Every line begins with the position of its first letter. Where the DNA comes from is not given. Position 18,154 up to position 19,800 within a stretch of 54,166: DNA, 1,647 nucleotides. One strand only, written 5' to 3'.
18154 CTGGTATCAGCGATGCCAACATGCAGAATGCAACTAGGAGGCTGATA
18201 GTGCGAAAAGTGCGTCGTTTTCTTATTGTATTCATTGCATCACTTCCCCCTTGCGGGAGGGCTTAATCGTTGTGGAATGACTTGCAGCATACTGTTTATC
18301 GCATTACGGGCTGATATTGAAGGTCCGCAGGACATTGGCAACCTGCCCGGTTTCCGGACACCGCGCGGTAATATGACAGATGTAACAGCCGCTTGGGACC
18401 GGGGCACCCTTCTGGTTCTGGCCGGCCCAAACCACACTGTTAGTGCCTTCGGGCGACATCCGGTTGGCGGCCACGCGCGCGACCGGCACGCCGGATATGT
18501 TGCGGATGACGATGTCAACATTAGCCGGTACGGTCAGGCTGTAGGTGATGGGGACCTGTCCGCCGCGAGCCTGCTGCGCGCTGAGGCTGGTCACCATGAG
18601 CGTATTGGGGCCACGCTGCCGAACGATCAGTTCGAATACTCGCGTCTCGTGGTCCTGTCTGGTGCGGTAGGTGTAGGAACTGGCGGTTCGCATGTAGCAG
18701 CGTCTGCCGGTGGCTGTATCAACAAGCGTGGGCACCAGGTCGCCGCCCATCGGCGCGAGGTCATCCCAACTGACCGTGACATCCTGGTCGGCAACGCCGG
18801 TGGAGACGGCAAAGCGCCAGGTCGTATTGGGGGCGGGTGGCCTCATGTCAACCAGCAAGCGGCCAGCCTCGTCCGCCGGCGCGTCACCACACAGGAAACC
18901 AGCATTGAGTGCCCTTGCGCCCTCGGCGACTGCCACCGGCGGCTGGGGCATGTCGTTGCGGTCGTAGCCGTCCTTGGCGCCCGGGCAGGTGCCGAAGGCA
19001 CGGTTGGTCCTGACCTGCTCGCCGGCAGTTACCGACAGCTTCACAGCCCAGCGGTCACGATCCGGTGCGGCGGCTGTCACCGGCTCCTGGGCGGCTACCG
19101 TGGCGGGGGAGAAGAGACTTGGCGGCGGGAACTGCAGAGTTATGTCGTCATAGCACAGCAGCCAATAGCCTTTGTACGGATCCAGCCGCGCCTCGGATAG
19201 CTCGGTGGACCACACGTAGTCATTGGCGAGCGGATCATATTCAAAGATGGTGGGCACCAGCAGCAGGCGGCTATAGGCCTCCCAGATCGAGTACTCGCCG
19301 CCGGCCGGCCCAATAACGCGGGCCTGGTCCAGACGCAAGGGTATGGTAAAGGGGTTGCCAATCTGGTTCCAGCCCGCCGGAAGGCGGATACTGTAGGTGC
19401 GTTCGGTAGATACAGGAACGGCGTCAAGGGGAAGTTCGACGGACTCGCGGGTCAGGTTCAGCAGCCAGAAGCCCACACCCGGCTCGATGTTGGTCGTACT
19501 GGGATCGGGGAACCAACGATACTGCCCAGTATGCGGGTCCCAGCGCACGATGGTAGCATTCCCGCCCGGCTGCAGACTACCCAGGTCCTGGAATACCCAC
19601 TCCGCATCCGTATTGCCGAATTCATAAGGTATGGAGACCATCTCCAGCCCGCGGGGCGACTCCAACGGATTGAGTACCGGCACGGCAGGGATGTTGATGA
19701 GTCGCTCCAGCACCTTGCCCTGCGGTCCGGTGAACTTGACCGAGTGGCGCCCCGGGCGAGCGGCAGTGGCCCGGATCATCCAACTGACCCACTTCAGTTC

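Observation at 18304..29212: Three otherwise unrelated giant proteins share a ~430-470-aa four-part C-terminal cassette ending in a FlgD-Ig-like domain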

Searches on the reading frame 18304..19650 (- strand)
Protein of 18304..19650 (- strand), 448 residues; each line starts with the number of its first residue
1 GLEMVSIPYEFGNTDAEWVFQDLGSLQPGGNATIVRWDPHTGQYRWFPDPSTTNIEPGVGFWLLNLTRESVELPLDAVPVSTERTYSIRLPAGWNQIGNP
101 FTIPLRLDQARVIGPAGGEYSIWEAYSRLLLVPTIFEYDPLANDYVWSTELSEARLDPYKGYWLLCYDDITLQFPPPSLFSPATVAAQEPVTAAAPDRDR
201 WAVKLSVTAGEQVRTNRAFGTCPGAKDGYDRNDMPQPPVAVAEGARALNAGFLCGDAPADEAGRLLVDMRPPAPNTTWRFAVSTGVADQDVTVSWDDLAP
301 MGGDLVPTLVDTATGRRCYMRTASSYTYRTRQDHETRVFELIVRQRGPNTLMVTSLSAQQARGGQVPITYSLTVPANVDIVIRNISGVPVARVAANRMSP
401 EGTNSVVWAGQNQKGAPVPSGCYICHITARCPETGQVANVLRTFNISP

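Call 13: search_protein_families(library=ncbifam, proteins=[window:18304-19650:-], max_evalue=1)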
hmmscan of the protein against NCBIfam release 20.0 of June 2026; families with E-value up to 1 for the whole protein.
window:18304-19650:- (448 aa): 4 families
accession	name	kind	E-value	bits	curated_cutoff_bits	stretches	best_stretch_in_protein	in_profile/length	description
NF005176.1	PRK06655.1-1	equivalog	0.00021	21.3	230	1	376-443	97-163/197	flagellar hook assembly protein FlgD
NF009453.0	PRK12813.1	equivalog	0.003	17.1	264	1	377-428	125-172/223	flagellar basal body rod modification protein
NF052228.1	T9SS_PorZ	equivalog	0.043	12.2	260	1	376-439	695-752/757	type IX secretion system anionic LPS delivery protein PorZ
NF033707.1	T9SS_sortase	equivalog_domain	0.1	10.1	420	1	377-439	1024-1087/1095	type IX secretion system sortase PorU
